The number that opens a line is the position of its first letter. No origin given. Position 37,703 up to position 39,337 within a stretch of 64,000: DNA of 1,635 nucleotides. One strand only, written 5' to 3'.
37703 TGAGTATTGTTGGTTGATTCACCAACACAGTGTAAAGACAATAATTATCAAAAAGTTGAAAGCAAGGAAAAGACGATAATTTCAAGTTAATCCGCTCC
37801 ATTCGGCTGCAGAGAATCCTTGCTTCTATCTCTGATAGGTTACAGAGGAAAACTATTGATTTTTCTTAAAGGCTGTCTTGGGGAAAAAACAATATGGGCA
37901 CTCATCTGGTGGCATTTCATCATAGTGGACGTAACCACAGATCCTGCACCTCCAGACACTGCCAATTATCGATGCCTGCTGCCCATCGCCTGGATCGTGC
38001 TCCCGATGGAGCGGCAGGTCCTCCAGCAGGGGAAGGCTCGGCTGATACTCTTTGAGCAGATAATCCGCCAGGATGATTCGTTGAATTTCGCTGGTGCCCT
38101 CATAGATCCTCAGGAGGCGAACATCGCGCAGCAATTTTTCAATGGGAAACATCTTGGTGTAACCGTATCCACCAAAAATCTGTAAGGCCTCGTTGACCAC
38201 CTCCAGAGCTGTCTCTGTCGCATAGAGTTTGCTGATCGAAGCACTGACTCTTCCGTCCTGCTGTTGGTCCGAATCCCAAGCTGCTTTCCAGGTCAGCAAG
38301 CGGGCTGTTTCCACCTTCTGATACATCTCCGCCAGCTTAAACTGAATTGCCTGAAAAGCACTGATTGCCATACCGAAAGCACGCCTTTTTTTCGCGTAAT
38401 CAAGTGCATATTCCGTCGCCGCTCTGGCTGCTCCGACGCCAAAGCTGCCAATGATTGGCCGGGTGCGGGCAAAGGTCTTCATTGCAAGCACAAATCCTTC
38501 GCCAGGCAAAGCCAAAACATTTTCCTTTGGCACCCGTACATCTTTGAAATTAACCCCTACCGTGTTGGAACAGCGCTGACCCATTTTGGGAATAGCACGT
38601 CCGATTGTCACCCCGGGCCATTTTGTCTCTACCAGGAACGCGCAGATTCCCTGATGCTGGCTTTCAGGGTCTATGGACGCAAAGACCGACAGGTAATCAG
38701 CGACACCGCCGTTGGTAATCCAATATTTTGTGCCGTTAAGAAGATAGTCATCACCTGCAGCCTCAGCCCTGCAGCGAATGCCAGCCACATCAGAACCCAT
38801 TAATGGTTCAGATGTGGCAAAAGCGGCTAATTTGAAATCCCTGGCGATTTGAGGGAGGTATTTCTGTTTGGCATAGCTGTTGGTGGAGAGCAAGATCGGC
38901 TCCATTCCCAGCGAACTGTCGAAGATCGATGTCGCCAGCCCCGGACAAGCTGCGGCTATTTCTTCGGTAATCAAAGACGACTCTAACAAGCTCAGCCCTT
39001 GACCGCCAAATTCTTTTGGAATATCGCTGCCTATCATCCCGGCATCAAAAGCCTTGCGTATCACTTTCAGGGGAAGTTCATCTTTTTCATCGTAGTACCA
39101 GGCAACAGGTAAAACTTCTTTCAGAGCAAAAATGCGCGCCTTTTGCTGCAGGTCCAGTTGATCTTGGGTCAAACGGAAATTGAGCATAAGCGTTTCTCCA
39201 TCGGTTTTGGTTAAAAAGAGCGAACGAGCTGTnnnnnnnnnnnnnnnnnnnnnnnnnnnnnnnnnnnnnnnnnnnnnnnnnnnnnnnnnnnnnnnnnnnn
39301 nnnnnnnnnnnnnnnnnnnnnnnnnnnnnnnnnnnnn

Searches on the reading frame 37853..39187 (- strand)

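Call 89: search_protein_families(library=pfam, proteins=[window:37853-39187:-], max_evalue=0.00001)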
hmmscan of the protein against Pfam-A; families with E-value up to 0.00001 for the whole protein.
window:37853-39187:- (444 aa): 6 families
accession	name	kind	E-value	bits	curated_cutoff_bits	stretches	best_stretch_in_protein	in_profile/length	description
PF00441.29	Acyl-CoA_dh_1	-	2e-47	161.5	22.4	1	229-376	1-148/150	Acyl-CoA dehydrogenase, C-terminal domain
PF02771.21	Acyl-CoA_dh_N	-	4.1e-25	88.8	22.9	1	7-116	1-111/113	Acyl-CoA dehydrogenase, N-terminal domain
PF08028.16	Acyl-CoA_dh_2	-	1.3e-21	77.7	22.7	1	246-366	3-133/134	Acyl-CoA dehydrogenase, C-terminal domain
PF02770.24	Acyl-CoA_dh_M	-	1.9e-20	73.3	33.3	1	122-217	1-97/97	Acyl-CoA dehydrogenase, middle domain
PF21349.2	RUBY_RBDX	-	3.6e-10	39.6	26.5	1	412-441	1-30/30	Rubrerythrin, rubredoxin-like domain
PF22924.1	ACOX_C_alpha1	-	4.5e-07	30.2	27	1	262-377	49-168/169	Acyl-CoA oxidase, C-alpha1 domain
